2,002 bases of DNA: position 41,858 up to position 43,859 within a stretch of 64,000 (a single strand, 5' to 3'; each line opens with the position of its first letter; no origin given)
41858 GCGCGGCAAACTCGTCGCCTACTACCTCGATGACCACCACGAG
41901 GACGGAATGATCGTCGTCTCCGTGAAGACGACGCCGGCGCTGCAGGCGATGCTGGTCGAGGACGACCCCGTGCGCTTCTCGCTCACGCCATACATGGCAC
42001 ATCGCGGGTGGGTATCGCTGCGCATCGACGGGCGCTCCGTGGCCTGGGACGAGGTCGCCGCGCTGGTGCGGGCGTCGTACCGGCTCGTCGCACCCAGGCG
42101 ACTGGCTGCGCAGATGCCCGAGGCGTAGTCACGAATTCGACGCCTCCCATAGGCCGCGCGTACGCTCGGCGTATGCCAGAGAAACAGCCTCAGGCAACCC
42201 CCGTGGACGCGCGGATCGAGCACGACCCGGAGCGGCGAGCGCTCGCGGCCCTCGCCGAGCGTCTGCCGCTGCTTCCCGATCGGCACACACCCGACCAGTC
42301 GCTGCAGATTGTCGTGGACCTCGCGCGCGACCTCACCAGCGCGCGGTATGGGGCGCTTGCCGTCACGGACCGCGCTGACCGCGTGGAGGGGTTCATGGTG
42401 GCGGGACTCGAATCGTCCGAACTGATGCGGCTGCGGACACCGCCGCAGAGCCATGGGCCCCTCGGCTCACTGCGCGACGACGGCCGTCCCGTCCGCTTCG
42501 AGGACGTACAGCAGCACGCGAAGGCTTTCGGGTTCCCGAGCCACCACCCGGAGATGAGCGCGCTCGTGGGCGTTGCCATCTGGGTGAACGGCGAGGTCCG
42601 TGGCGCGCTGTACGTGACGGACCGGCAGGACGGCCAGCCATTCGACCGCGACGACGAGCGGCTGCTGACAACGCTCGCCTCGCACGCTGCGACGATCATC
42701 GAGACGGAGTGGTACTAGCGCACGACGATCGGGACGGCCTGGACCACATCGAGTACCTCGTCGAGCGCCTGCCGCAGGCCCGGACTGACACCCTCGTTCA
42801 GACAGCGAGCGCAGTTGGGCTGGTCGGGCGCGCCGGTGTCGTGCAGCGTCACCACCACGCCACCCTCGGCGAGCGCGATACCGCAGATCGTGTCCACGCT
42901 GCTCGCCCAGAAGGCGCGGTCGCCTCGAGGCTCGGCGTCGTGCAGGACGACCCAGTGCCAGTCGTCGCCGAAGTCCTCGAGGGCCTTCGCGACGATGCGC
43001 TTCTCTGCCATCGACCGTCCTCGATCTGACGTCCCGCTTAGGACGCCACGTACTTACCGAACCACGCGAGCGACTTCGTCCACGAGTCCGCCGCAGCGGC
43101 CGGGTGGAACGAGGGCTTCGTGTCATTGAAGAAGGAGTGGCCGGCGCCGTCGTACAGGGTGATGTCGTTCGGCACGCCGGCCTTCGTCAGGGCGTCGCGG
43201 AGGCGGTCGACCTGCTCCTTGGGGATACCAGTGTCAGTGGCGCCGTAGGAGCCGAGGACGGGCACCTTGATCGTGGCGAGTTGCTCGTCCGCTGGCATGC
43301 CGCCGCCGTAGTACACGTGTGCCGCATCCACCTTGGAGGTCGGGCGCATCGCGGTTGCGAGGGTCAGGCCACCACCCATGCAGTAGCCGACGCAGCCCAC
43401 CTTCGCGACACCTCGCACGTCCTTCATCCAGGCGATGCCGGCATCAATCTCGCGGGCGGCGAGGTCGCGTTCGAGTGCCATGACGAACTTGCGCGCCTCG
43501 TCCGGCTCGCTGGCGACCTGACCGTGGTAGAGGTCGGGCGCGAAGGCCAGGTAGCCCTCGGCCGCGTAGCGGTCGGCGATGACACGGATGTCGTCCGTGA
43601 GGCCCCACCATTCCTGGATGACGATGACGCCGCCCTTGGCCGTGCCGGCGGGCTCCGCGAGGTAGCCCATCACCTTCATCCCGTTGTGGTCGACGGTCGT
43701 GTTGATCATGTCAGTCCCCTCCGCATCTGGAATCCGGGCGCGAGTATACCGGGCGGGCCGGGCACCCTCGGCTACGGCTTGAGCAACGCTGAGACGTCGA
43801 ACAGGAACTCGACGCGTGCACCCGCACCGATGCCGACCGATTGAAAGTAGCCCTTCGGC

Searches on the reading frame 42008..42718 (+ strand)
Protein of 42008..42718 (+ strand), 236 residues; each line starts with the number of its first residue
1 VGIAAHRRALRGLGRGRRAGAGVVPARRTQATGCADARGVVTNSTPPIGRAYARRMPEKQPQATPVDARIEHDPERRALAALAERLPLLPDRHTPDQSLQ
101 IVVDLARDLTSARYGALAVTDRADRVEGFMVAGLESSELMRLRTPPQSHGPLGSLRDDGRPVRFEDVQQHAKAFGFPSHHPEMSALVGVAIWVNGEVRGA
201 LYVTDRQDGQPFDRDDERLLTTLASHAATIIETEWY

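Call 50: search_protein_families(library=pfam, proteins=[window:42008-42718:+])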
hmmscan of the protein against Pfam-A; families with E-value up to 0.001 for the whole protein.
window:42008-42718:+ (236 aa): 3 families
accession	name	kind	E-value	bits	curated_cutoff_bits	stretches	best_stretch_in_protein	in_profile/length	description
PF13185.12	GAF_2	-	4.3e-19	69.5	28.6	1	93-232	2-136/136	GAF domain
PF01590.32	GAF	-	1.5e-13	51.9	22.4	1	95-230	2-132/133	GAF domain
PF13492.12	GAF_3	-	2.4e-05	25.2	27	1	180-232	78-128/129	GAF domain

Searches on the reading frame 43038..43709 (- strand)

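Call 50: search_protein_families(library=pfam, proteins=[window:43038-43709:-])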
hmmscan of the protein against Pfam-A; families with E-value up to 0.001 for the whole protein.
window:43038-43709:- (223 aa): 4 families
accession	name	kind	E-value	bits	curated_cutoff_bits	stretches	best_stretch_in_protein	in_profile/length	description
PF01738.24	DLH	-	2.4e-54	184.7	21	1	14-220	2-216/217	Dienelactone hydrolase family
PF12146.15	Hydrolase_4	-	5.9e-05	22.9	27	0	125-197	168-238/239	Serine aminopeptidase, S33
PF00561.26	Abhydrolase_1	-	0.0002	21.5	25.8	0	88-130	55-97/245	alpha/beta hydrolase fold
PF00326.27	Peptidase_S9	-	0.00055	19.9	22.6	0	144-212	142-207/213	Prolyl oligopeptidase family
